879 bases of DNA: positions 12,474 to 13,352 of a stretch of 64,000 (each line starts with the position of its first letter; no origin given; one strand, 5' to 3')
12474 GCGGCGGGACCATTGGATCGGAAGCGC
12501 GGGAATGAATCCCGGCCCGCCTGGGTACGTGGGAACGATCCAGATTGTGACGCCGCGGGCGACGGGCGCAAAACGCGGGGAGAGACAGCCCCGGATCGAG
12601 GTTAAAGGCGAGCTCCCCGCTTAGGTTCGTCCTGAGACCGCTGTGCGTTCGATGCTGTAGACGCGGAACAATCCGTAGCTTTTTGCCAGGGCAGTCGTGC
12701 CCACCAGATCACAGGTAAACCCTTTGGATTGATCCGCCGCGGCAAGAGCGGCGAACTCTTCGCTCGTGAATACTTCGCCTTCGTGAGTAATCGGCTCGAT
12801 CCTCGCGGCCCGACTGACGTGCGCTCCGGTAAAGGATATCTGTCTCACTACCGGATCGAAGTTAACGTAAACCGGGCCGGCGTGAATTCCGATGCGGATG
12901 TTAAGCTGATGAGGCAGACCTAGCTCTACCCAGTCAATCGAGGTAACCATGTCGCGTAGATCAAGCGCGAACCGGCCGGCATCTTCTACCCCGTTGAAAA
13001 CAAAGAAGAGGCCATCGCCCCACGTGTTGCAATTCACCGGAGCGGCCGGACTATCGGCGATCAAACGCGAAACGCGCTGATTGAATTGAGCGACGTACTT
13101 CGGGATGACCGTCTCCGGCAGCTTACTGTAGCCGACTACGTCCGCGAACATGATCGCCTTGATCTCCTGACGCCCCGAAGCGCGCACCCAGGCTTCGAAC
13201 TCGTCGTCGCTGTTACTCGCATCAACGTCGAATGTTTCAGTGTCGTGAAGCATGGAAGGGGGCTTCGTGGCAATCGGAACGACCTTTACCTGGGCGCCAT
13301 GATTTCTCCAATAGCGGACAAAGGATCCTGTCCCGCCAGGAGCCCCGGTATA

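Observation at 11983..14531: Convergent pair: stand-alone SLOG-like protein and a TPR - SLOG-like - nucleotide cyclase fusion with overlapping stop codons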

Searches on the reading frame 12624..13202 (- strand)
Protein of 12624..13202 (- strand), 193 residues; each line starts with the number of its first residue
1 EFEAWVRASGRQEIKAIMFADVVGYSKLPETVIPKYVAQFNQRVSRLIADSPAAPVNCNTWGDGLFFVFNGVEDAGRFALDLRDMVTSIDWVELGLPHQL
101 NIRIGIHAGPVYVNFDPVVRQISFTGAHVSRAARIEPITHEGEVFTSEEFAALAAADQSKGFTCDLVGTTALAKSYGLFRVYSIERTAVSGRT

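Call 44: search_solved_structures(query=window:12624-13202:-, max_evalue=0.1, show_alignments=4)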
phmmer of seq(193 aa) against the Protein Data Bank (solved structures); distinct sequences matched with E-value up to 0.1: 13.
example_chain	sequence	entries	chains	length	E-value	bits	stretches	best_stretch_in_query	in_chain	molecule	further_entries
1fx4_A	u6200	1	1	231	0.00023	24.4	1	97-184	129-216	RECEPTOR-TYPE ADENYLATE CYCLASE GRESAG 4.3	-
3mr7_A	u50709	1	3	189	0.00027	24.1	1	12-154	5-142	Adenylate/guanylate cyclase/hydrolase, alpha/beta fold family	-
1fx2_A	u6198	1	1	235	0.00063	23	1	98-175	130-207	RECEPTOR-TYPE ADENYLATE CYCLASE GRESAG 4.1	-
3et6_A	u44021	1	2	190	0.0013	22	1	16-150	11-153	Soluble guanylyl cyclase beta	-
1y10_A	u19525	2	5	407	0.0027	20.9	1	14-188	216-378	Hypothetical protein Rv1264/MT1302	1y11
6aoa_A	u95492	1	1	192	0.012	18.7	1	72-149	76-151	Bacterio-rhodopsin/guanylyl cyclase 1 fusion protein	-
6ao9_A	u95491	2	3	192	0.016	18.4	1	72-149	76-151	Bacterio-rhodopsin/guanylyl cyclase 1 fusion protein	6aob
3r5g_A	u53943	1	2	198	0.019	18.2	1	87-153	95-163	CyaB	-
5oyh_A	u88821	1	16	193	0.032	17.4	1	73-148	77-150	Nucleotide cyclase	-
9bcv_A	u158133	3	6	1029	0.033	17.3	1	17-182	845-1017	Atrial natriuretic peptide receptor 1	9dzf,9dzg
9dzh_A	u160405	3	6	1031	0.033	17.3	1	17-182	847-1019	Atrial natriuretic peptide receptor 1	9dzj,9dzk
9bcl_A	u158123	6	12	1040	0.034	17.3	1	17-182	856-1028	Atrial natriuretic peptide receptor 1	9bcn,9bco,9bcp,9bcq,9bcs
6sir_A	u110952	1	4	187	0.037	17.2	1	73-148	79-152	Nucleotide cyclase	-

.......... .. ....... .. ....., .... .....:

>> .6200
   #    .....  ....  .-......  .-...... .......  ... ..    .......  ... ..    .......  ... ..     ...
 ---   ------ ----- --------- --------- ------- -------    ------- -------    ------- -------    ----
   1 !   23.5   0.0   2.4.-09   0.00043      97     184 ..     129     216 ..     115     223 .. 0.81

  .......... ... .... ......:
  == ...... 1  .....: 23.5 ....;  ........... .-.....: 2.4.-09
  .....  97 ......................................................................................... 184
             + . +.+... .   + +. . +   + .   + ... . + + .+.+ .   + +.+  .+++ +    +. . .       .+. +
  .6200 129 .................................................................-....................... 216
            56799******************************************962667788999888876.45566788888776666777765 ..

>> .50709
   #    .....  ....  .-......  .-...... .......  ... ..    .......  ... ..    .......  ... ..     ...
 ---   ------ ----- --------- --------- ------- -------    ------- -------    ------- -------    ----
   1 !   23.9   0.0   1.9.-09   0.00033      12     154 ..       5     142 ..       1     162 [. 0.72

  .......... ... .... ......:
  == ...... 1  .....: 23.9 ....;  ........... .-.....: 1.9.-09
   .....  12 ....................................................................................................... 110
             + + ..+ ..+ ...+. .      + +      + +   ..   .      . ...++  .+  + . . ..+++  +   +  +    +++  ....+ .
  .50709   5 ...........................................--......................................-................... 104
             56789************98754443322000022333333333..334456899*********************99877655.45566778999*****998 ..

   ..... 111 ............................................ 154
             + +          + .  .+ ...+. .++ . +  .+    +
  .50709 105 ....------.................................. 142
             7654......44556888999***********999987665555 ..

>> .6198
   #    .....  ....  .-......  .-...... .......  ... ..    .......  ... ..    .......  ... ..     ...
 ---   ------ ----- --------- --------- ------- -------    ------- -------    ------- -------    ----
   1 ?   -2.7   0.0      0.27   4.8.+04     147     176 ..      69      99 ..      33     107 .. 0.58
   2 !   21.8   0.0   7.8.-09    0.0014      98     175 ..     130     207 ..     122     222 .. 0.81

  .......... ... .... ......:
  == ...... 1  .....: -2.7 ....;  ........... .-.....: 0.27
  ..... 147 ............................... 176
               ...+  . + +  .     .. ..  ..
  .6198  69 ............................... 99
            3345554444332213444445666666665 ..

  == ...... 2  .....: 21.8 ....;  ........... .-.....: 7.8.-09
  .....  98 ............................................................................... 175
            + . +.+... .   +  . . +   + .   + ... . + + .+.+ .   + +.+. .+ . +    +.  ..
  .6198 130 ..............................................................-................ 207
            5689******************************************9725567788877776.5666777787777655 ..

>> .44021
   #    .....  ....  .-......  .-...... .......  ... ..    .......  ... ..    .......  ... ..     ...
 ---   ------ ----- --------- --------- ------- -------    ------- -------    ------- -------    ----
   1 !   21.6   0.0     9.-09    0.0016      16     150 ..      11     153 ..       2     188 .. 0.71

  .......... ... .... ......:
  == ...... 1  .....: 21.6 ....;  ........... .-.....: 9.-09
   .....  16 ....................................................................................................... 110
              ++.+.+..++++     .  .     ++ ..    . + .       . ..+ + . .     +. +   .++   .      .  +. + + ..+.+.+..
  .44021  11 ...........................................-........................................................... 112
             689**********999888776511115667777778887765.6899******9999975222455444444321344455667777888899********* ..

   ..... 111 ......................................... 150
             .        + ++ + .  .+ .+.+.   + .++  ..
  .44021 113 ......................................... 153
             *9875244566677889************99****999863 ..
